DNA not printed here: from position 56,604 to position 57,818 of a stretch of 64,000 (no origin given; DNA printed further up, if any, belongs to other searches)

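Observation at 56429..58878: A radical-SAM/SPASM enzyme sits between two DUF397-like small-protein paralogs, next to a divergent XRE/DUF5753 regulator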

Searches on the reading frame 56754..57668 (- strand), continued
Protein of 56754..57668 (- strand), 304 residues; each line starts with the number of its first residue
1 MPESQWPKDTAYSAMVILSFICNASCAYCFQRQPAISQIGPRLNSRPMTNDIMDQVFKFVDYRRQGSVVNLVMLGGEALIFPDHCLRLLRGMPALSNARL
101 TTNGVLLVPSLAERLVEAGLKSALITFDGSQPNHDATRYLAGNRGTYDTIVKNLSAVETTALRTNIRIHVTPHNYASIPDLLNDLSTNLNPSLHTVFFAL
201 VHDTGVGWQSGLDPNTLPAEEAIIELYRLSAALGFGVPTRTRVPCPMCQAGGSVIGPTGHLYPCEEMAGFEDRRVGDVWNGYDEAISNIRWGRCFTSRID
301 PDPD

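Call 37: search_solved_structures(query=A1, max_evalue=0.001, show_alignments=2)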
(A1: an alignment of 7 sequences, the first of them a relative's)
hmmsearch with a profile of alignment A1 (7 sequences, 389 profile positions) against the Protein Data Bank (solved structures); distinct sequences matched with E-value up to 0.001: 13.
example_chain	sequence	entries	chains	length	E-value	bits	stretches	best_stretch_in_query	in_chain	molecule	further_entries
5wgg_A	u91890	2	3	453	2.8e-20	75.4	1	62-351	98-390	Radical SAM domain protein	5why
8vpo_A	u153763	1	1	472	4.9e-13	51.6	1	62-212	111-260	Radical SAM core domain-containing protein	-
7vob_C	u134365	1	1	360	2.1e-09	39.6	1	126-245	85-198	Cytosylglucuronate decarboxylase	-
7voc_C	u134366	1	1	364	2.2e-09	39.5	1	126-245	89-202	Cytosylglucuronate decarboxylase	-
9gm3_A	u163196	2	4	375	2.7e-09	39.2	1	65-218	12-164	ChlB radical SAM domain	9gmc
1tv7_A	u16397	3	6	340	1.8e-08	36.5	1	68-264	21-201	Molybdenum cofactor biosynthesis protein A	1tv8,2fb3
2fb2_A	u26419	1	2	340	2.6e-08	36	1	67-264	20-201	Molybdenum cofactor biosynthesis protein A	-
4k37_A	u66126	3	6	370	1.5e-07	33.5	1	68-241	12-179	Anaerobic sulfatase-maturating enzyme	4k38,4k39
4k36_A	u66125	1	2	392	1.8e-07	33.2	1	68-241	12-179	Anaerobic sulfatase-maturating enzyme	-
7tol_A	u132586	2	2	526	2e-05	26.5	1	56-188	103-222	glycerol dibiphytanyl glycerol tetraether - macrocyclic archaeol synthase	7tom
6efn_A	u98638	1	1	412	4.9e-05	25.2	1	62-244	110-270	Sporulation killing factor maturation protein SkfB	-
6y1x_A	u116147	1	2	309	7.2e-05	24.7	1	40-185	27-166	Radical SAM domain protein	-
8wm2_A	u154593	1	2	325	0.00035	22.4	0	69-185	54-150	Fe-S radical SAM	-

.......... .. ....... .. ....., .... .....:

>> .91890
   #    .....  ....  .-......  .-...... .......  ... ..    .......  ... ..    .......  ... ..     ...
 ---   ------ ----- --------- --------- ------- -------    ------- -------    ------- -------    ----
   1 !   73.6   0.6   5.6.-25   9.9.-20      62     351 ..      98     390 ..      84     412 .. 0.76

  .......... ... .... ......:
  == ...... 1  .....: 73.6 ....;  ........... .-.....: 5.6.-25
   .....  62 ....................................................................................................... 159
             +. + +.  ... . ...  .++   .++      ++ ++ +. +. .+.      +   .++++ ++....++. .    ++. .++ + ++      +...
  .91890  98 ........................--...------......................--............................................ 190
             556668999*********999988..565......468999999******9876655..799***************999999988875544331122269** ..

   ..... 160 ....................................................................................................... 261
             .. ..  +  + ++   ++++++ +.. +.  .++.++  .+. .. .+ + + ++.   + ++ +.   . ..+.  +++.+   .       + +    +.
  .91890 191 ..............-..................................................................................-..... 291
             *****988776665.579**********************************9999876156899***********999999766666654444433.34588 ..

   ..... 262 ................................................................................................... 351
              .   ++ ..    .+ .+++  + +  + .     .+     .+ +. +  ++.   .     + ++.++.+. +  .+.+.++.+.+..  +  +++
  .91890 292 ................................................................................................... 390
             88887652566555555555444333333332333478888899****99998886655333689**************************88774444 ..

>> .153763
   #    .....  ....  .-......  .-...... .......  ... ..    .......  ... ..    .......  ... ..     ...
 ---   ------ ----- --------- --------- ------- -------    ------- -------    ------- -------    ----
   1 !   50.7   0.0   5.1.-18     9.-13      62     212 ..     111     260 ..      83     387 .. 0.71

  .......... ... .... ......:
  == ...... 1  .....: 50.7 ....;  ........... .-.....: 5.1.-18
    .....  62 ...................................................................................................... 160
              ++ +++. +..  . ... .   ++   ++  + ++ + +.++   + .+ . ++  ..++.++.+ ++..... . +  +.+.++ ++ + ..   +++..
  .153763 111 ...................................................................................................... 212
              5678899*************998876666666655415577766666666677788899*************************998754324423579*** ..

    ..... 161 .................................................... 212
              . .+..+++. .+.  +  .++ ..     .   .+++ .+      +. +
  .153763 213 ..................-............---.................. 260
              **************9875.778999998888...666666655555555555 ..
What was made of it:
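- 56698..57668 (-): Radical-SAM enzyme, 323 aa once a 1-nt deletion at about 56755 is corrected. It has CX3CX2C plus 4 C-terminal Cys (partial SPASM / twitch-like) and no N-terminal RRE-position domain. Best PDB sequence match is CteB at E 2.8e-20 (call 37).
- Closest known: CteB / SCIFF and PapB-type thioether-forming radical-SAM peptide maturases. Same: CteB is the best solved sequence relative (E 2.8e-20, call 37).
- The best solved relative is the thioether-forming CteB (call 37).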

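Call 48: find_encoding_contigs(protein=P0003, flank=3000, max_places=4)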
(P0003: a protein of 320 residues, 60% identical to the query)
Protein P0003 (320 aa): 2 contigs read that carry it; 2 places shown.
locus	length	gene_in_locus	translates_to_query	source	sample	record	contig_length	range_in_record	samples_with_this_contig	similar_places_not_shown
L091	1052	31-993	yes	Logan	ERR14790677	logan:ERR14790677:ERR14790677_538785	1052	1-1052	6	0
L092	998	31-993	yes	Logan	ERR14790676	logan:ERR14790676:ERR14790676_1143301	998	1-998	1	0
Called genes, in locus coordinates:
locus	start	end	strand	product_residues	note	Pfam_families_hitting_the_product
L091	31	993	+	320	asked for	PF04055:Radical_SAM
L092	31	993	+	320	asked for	PF04055:Radical_SAM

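Call 56: search_protein_families(library=pfam, proteins=[L011:7015-8346:+, L019:6959-8248:+, L005:7208-8521:+, L012:7964-9337:+], max_evalue=0.01)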
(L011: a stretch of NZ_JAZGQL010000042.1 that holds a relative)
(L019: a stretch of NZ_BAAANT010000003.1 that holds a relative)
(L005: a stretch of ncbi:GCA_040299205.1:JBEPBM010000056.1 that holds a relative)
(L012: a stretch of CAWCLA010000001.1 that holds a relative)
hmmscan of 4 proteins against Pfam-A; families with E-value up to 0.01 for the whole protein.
L011:7015-8346:+ (444 aa): 3 families
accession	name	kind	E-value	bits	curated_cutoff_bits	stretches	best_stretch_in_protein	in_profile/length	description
PF07690.21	MFS_1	-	7.6e-32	111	33.4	1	46-385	2-340/347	Major Facilitator Superfamily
PF05977.19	MFS_3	-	1.3e-21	77.1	27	1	61-422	31-390/524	Transmembrane secretion effector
PF12832.13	MFS_1_like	-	7.8e-06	25.6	25.2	1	72-201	245-371/373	MFS_1 like family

L019:6959-8248:+ (430 aa): 2 families
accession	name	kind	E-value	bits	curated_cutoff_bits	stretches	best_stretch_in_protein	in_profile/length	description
PF07690.21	MFS_1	-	1.6e-28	100.1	33.4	1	35-376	2-347/347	Major Facilitator Superfamily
PF05977.19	MFS_3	-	6.3e-20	71.5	27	1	30-406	11-390/524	Transmembrane secretion effector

L005:7208-8521:+ (437 aa): 2 families
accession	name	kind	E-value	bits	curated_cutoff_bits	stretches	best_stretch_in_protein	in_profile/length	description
PF03033.26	Glyco_transf_28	-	0.0046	17.5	26.2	1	12-63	10-63/139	Glycosyltransferase family 28 N-terminal domain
PF13439.12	Glyco_transf_4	-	0.0058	17.1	28.5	1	20-112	11-101/170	Glycosyltransferase Family 4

L012:7964-9337:+ (458 aa): 2 families
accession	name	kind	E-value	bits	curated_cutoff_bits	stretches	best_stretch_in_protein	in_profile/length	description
PF07690.21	MFS_1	-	2.9e-11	43.3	33.4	1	69-243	77-256/347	Major Facilitator Superfamily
PF05977.19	MFS_3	-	2.6e-07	29.9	27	1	70-253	97-282/524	Transmembrane secretion effector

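Call 58: search_protein_families(library=pfam, proteins=[L001:7305-8174:+, L090:2189-3037:-], max_evalue=1)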
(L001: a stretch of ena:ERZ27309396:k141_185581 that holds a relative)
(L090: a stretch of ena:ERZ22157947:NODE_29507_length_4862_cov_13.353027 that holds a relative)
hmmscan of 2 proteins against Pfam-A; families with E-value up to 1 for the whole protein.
L001:7305-8174:+ (289 aa): 0 families

L090:2189-3037:- (282 aa): 5 families
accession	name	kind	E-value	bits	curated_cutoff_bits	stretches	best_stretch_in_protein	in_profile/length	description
PF19054.6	DUF5753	-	8.6e-15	55.3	23.4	1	94-254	1-168/178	Domain of unknown function (DUF5753)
PF13560.12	HTH_31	-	1.8e-09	38.2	27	1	11-70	2-61/64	Helix-turn-helix domain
PF01381.28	HTH_3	-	0.00086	19.7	23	1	15-64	1-49/55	Helix-turn-helix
PF13443.12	HTH_26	-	0.0055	17.4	22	1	20-65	7-52/63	Cro/C1-type HTH DNA-binding domain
PF12844.13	HTH_19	-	0.019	15.3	30.2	1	18-66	7-54/64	Helix-turn-helix domain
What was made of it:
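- On WhiJ-like XRE/DUF5753 regulators: The intact L090 orthologue scores HTH_31 38 bits (cut-off 27) and DUF5753 55 bits (cut-off 23.4) (call 58).
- Tried and rejected: No hit (call 58).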

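Call 62: search_protein_families(library=padloc, proteins=[L090:2189-3037:-, P0001, L001:7305-8174:+], max_evalue=0.01)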
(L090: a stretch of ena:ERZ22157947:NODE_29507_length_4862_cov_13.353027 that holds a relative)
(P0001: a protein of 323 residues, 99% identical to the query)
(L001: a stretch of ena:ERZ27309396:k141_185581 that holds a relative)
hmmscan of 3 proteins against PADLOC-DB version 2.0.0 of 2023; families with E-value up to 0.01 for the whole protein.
L090:2189-3037:- (282 aa): 3 families
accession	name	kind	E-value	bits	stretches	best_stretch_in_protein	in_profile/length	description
PDLC04142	capH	-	9.2e-05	21.5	1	7-82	3-71/103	capH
PDLC02926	HTH_VI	-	0.00011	20.4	1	11-63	2-53/92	-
PDLC03954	RmrA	-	0.0037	14.2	1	4-66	4-65/380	-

P0001 (323 aa): 2 families
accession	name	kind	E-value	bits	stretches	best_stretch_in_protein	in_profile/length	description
PDLC02903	pVip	-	2.8e-09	34.8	1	21-188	9-160/257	Viperins not associated with kinases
PDLC02904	pVip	-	0.00038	18.1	1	21-193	12-169/262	Viperins associated with kinases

L001:7305-8174:+ (289 aa): 0 families

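Call 64: find_homologous_proteins(query=L090:2189-3037:-, max_evalue=0.000001)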
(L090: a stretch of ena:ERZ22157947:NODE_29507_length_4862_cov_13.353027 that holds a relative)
Query L090:2189-3037:- (282 aa): 14 proteins with E <= 0.000001 among 1190 candidates.
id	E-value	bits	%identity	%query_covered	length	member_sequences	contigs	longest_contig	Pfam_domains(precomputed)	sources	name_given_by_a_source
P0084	2.2e-182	622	99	100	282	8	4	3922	PF19054.7,PF13560.13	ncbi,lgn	-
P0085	7.7e-126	437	68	98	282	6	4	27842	PF12844.14,PF19054.7,PF01381.29,PF13560.13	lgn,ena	-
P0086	2.7e-96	340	59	93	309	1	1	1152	PF19054.7,PF01381.29,PF13560.13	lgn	-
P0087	1.8e-92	327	54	94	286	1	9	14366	PF12844.14,PF19054.7,PF01381.29,PF13560.13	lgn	-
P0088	1.4e-49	187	40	93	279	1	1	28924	PF19054.7,PF01381.29,PF13560.13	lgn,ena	-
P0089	1.5e-48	184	39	94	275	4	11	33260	PF19054.7,PF13560.13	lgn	-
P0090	2.0e-31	127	34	93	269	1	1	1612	PF12844.14,PF19054.7,PF01381.29,PF13560.13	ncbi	-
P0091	2.4e-27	114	32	92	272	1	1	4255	PF19054.7,PF01381.29,PF13560.13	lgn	-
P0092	2.9e-27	114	32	88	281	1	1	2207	PF19054.7,PF01381.29,PF13560.13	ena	-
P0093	1.6e-22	98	30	92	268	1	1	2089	PF19054.7,PF01381.29,PF13560.13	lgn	-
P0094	1.2e-21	95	32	79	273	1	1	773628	PF12844.14,PF19054.7,PF01381.29,PF13560.13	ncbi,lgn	-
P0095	1.0e-16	79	28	91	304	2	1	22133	PF12844.14,PF19054.7,PF01381.29,PF13560.13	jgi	jgi:transcriptional regulator with XRE-family HTH domain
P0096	2.0e-8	52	27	92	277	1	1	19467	PF19054.7,PF01381.29,PF13560.13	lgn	-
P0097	5.9e-8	50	30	84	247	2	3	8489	PF19054.7,PF13560.13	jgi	jgi:transcriptional regulator with XRE-family HTH domain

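Call 65: find_encoding_contigs(protein=P0087, flank=5000, max_places=4)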
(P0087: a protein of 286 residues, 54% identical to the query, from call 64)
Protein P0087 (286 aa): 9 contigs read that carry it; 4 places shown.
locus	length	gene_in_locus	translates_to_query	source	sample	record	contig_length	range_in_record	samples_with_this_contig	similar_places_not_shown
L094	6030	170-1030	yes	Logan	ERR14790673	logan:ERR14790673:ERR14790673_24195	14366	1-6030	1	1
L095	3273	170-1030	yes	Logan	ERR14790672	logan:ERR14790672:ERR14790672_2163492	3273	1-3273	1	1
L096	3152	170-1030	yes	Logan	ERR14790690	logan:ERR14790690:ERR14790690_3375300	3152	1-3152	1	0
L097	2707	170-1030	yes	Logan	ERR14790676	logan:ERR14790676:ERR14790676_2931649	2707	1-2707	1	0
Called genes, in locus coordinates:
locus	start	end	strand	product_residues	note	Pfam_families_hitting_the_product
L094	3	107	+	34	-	?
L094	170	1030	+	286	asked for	PF01381:HTH_3 (faint), PF12844:HTH_19 (weak), PF13560:HTH_31, PF19054:DUF5753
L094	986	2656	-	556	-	PF01565:FAD_binding_4, PF02913:FAD-oxidase_C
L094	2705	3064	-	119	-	-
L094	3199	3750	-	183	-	-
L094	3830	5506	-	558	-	PF05228:CHASE4, PF02518:HATPase_c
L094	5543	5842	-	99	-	-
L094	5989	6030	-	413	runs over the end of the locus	-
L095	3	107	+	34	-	?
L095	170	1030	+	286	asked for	PF01381:HTH_3 (faint), PF12844:HTH_19 (weak), PF13560:HTH_31, PF19054:DUF5753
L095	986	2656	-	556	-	PF01565:FAD_binding_4, PF02913:FAD-oxidase_C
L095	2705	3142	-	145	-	-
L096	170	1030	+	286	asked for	PF01381:HTH_3 (faint), PF12844:HTH_19 (weak), PF13560:HTH_31, PF19054:DUF5753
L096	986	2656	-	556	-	PF01565:FAD_binding_4, PF02913:FAD-oxidase_C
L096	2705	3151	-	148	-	?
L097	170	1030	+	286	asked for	PF01381:HTH_3 (faint), PF12844:HTH_19 (weak), PF13560:HTH_31, PF19054:DUF5753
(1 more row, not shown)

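Call 66: find_encoding_contigs(protein=P0088, flank=4000, max_places=2)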
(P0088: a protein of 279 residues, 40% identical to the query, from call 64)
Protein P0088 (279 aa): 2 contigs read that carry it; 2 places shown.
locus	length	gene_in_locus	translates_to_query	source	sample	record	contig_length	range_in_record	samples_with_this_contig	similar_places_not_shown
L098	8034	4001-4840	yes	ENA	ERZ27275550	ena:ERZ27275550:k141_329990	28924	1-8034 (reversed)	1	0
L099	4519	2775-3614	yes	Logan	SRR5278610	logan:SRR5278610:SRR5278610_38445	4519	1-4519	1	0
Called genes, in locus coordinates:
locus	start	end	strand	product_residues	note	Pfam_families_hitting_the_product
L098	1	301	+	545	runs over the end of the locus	PF01565:FAD_binding_4, PF02913:FAD-oxidase_C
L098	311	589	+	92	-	PF26604:CBU_0592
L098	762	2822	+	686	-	-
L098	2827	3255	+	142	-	-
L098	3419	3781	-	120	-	-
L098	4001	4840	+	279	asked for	PF01381:HTH_3 (weak), PF13560:HTH_31, PF19054:DUF5753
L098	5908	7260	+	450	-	PF07728:AAA_5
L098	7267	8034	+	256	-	?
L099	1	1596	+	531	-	?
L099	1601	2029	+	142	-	-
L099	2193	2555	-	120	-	-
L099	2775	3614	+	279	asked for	PF01381:HTH_3 (weak), PF13560:HTH_31, PF19054:DUF5753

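Call 67: find_encoding_contigs(protein=P0089, flank=4000, max_places=2)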
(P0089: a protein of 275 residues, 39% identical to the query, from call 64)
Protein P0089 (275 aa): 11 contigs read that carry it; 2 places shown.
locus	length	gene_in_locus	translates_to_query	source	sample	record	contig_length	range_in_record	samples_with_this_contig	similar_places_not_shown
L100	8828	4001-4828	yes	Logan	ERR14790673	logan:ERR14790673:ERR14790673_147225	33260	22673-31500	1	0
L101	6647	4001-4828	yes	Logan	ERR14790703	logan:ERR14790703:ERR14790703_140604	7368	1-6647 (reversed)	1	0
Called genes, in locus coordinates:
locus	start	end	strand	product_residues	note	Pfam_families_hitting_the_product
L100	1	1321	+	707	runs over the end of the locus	PF00916:Sulfate_transp, PF01740:STAS, PF13466:STAS_2 (faint)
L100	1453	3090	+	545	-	PF01565:FAD_binding_4, PF02913:FAD-oxidase_C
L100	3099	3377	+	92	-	PF26604:CBU_0592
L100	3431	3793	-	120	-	-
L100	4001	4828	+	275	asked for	PF13560:HTH_31, PF19054:DUF5753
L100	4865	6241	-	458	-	PF00171:Aldedh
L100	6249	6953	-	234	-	PF00702:Hydrolase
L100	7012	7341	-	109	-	PF19851:DUF6326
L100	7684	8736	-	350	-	PF22168:DIP2311-like_C (faint), PF02661:Fic, PF12802:MarR_2 (faint)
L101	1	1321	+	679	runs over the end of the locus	?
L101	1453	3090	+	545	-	PF01565:FAD_binding_4, PF02913:FAD-oxidase_C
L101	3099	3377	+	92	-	PF26604:CBU_0592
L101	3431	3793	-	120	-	-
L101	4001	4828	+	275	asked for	PF13560:HTH_31, PF19054:DUF5753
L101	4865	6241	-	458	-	PF00171:Aldedh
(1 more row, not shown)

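Call 79: find_encoding_contigs(protein=P0094, flank=3000, max_places=2)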
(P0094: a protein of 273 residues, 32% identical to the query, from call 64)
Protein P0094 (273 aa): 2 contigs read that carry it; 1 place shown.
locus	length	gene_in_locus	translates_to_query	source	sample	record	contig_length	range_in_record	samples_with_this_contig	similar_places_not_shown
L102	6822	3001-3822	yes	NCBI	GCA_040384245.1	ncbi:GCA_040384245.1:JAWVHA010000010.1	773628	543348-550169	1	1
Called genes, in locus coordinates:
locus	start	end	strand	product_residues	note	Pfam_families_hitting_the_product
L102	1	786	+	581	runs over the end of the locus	PF13432:TPR_16 (faint), PF14559:TPR_19 (faint), PF07719:TPR_2 (faint), PF13374:TPR_10 (faint), PF13424:TPR_12 (weak), PF00515:TPR_1 (weak)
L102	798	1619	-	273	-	-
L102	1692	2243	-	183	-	PF08241:Methyltransf_11 (weak), PF08242:Methyltransf_12, PF13489:Methyltransf_23, PF13649:Methyltransf_25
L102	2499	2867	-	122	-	-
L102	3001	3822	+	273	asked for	PF01381:HTH_3 (weak), PF12844:HTH_19, PF13560:HTH_31, PF19054:DUF5753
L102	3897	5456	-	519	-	PF13231:PMT_2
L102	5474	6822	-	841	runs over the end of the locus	PF00535:Glycos_transf_2, PF04138:GtrA_DPMS_TM, PF13506:Glyco_transf_21 (weak), PF00535:Glycos_transf_2, PF13641:Glyco_tranf_2_3, PF03142:Chitin_synth_2 (faint), PF13632:Glyco_trans_2_3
